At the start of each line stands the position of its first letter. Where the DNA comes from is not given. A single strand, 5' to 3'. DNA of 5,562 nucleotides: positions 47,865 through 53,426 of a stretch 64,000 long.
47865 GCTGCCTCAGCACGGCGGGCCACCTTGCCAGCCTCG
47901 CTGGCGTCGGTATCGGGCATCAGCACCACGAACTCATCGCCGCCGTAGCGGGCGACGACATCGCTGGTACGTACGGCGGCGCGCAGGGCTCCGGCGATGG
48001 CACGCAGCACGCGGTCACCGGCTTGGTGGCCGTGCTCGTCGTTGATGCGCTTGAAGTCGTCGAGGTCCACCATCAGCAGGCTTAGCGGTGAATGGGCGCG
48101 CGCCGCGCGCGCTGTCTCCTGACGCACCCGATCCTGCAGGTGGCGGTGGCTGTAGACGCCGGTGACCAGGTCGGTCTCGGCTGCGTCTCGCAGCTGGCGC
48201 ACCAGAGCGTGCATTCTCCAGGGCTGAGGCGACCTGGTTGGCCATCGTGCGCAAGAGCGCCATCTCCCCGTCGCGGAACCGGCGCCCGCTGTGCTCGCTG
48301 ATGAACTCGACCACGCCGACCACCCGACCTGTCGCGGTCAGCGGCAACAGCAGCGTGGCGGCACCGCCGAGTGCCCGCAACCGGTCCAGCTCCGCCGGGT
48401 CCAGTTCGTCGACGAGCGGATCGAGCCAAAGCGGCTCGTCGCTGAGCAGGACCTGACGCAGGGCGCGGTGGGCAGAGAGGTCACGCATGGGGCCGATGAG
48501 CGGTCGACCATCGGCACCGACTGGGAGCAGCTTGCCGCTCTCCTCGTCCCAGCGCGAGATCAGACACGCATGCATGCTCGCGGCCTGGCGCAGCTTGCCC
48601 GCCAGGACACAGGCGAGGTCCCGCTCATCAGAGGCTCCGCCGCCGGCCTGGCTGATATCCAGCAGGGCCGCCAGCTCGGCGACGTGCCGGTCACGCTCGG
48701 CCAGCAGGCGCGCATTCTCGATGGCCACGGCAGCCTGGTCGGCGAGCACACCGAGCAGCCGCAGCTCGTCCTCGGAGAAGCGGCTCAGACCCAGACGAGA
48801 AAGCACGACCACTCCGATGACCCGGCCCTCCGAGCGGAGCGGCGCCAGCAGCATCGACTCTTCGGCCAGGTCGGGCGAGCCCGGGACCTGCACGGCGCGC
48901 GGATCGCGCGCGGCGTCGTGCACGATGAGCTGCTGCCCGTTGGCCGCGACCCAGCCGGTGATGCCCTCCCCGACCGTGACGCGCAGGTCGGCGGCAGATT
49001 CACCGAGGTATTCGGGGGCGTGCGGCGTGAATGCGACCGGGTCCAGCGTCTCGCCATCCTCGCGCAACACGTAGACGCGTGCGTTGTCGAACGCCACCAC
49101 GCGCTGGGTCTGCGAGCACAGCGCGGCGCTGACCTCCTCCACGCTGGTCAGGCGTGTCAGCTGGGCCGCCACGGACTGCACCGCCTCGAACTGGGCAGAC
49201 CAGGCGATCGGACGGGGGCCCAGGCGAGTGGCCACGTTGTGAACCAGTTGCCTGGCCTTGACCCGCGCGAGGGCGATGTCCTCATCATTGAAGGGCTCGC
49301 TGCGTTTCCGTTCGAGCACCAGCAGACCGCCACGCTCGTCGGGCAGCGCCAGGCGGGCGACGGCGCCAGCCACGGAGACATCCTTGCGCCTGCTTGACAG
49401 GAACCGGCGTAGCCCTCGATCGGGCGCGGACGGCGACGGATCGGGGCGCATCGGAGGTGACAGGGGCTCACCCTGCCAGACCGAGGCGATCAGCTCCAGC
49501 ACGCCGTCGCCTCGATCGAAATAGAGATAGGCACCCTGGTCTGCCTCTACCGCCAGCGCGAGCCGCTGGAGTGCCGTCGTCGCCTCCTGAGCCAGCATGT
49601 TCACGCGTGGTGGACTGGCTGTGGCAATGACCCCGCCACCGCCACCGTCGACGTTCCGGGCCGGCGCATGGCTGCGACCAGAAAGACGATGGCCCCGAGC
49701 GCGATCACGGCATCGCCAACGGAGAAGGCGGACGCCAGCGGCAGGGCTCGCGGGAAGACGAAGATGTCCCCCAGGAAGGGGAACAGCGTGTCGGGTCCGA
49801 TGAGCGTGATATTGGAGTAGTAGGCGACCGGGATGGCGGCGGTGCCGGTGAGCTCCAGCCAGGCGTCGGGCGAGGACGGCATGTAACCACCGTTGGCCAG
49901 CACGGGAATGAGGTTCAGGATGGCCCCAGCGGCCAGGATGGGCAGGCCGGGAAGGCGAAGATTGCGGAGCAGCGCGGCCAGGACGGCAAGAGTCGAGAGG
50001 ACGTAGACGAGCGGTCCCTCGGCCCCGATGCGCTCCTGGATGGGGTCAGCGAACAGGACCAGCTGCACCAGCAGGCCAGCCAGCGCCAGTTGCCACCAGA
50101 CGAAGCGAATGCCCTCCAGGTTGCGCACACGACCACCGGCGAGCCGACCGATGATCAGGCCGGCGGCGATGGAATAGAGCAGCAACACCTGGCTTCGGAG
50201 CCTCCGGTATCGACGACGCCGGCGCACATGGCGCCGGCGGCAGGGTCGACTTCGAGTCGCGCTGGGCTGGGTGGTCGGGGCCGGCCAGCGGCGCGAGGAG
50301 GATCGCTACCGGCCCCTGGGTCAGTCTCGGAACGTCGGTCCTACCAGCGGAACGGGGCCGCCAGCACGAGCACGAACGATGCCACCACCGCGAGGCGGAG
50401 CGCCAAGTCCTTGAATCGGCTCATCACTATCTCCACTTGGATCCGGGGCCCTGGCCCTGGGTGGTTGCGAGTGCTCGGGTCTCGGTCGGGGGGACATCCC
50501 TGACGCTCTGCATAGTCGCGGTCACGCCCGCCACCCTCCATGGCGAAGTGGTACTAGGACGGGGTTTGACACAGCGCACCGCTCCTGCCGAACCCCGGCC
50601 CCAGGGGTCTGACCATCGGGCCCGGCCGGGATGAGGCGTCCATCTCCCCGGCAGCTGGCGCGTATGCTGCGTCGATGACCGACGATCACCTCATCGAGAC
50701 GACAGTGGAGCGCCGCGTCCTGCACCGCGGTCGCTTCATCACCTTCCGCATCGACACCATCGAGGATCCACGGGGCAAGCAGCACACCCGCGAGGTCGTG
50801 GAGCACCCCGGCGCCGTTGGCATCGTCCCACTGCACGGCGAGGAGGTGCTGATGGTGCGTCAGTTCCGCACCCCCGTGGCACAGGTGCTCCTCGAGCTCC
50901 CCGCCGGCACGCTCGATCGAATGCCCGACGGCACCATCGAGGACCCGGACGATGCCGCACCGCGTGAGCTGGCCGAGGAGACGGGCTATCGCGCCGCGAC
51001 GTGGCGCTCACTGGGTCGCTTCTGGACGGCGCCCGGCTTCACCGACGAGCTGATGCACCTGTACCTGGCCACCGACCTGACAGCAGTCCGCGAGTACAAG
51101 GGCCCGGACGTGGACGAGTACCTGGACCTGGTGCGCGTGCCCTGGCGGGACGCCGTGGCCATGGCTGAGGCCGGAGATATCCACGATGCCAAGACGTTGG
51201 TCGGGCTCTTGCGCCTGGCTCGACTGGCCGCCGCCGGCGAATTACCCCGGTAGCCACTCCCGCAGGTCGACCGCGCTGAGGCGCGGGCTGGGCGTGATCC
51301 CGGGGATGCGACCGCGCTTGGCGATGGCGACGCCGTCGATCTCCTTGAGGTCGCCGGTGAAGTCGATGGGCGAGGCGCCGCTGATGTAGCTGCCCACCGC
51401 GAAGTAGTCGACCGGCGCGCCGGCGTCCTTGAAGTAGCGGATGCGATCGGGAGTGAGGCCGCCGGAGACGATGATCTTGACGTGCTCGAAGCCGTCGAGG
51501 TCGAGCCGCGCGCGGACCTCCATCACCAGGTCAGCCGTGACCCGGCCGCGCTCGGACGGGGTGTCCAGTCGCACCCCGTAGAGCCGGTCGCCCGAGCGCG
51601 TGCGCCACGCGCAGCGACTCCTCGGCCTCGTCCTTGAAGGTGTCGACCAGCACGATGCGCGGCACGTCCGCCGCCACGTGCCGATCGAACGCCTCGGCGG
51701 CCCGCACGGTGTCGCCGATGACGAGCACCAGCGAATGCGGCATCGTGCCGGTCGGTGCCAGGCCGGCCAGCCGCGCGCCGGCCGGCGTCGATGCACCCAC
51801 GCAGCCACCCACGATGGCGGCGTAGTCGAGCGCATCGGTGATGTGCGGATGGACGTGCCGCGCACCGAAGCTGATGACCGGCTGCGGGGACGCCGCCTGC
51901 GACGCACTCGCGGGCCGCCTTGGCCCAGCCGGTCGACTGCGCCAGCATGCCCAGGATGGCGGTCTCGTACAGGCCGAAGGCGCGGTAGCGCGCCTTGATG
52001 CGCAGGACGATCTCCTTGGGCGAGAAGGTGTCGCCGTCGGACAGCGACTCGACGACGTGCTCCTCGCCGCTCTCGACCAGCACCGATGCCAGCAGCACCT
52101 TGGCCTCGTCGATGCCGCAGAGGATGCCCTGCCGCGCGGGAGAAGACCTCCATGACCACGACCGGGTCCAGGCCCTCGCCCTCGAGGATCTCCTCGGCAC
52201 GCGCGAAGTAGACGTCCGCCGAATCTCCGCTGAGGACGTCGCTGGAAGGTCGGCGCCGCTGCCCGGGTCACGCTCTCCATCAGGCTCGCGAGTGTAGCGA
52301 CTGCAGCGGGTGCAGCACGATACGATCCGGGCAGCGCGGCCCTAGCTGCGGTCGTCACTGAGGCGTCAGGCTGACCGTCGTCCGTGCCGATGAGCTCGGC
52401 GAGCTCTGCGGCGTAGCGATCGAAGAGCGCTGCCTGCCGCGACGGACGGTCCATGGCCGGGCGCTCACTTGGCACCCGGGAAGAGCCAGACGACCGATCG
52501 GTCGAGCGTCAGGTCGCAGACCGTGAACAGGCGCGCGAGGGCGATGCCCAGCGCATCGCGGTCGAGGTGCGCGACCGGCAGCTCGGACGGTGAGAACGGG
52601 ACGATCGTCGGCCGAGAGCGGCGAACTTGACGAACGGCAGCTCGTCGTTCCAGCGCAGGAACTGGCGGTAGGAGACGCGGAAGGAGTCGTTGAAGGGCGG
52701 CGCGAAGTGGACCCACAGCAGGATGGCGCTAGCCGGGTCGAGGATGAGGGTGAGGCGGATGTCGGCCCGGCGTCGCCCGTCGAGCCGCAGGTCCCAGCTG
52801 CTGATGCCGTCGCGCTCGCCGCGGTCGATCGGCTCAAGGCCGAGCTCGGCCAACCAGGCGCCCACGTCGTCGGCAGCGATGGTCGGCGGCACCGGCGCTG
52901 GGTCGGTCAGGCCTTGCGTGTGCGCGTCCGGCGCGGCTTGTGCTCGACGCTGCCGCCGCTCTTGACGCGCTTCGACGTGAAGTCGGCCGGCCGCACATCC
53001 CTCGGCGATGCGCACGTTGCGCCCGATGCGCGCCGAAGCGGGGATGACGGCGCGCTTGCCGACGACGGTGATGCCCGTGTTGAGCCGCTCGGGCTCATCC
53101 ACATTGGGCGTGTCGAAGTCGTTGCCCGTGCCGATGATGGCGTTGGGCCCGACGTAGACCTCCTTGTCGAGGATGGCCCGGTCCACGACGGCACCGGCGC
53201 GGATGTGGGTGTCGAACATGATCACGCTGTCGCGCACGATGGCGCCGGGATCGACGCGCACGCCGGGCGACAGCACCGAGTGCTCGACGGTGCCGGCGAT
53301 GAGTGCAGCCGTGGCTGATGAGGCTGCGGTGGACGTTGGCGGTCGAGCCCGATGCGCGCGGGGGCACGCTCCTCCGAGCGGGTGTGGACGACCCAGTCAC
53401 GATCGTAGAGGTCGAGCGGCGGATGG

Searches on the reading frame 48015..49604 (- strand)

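Call 70: search_protein_families(library=pfam, proteins=[window:48015-49604:-], max_evalue=0.001)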
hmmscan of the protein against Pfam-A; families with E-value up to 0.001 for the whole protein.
window:48015-49604:- (529 aa): 3 families
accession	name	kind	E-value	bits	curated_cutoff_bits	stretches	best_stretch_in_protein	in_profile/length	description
PF01590.32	GAF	-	3.4e-33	115.4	22.4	2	155-295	2-133/133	GAF domain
PF13185.12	GAF_2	-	2.3e-32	112.5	28.6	2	153-296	2-136/136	GAF domain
PF13492.12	GAF_3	-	3.4e-30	105.5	27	2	154-297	1-129/129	GAF domain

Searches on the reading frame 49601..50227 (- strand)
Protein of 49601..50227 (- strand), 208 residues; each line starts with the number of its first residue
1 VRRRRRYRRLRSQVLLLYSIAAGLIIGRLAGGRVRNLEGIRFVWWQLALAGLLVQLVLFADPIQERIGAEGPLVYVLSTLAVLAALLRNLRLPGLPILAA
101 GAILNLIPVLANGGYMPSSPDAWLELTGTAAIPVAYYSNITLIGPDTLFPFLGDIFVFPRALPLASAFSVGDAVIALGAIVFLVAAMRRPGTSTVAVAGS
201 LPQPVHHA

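Call 70: search_protein_families(library=pfam, proteins=[window:49601-50227:-], max_evalue=0.001)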
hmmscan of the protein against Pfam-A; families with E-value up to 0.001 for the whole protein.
window:49601-50227:- (208 aa): 1 family
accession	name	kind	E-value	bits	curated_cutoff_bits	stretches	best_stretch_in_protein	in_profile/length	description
PF17248.7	DUF5317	-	7.7e-25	88.1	25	1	40-183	2-150/151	Family of unknown function (DUF5317)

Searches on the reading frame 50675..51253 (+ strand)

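Call 70: search_protein_families(library=pfam, proteins=[window:50675-51253:+], max_evalue=0.001)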
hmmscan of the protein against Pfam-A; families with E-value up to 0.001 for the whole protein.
window:50675-51253:+ (192 aa): 1 family
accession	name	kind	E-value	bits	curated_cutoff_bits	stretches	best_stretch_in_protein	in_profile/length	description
PF00293.34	NUDIX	-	1.1e-12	48.5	21.1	1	44-160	2-118/134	NUDIX domain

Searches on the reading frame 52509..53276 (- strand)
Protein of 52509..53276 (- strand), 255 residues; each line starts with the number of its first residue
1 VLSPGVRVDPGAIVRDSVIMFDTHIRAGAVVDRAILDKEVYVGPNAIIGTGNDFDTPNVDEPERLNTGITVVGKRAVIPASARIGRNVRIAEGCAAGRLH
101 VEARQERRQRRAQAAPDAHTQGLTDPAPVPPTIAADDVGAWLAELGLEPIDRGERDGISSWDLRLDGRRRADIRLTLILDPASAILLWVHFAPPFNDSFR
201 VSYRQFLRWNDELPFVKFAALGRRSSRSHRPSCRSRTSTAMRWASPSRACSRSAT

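Call 71: search_protein_families(library=pfam, proteins=[window:52509-53276:-], max_evalue=0.001)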
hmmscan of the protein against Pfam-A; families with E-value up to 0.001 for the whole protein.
window:52509-53276:- (255 aa): 4 families
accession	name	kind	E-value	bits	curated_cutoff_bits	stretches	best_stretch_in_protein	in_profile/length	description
PF24894.1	Hexapep_GlmU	-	4.5e-11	43.2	23.3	1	1-72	36-104/104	GlmU-like, C-terminal hexapeptide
PF00132.30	Hexapep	-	9e-08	31.9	27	0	70-94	8-32/36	Bacterial transferase hexapeptide (six repeats)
PF25247.1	LbH_GLGC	-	7e-06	26.5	27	1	24-80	75-132/135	GLGC left-handed parallel beta-helix domain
PF25084.1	LbH_EIF2B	-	0.00017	22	54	0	5-50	44-89/105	EIF2B subunit epsilon LbH domain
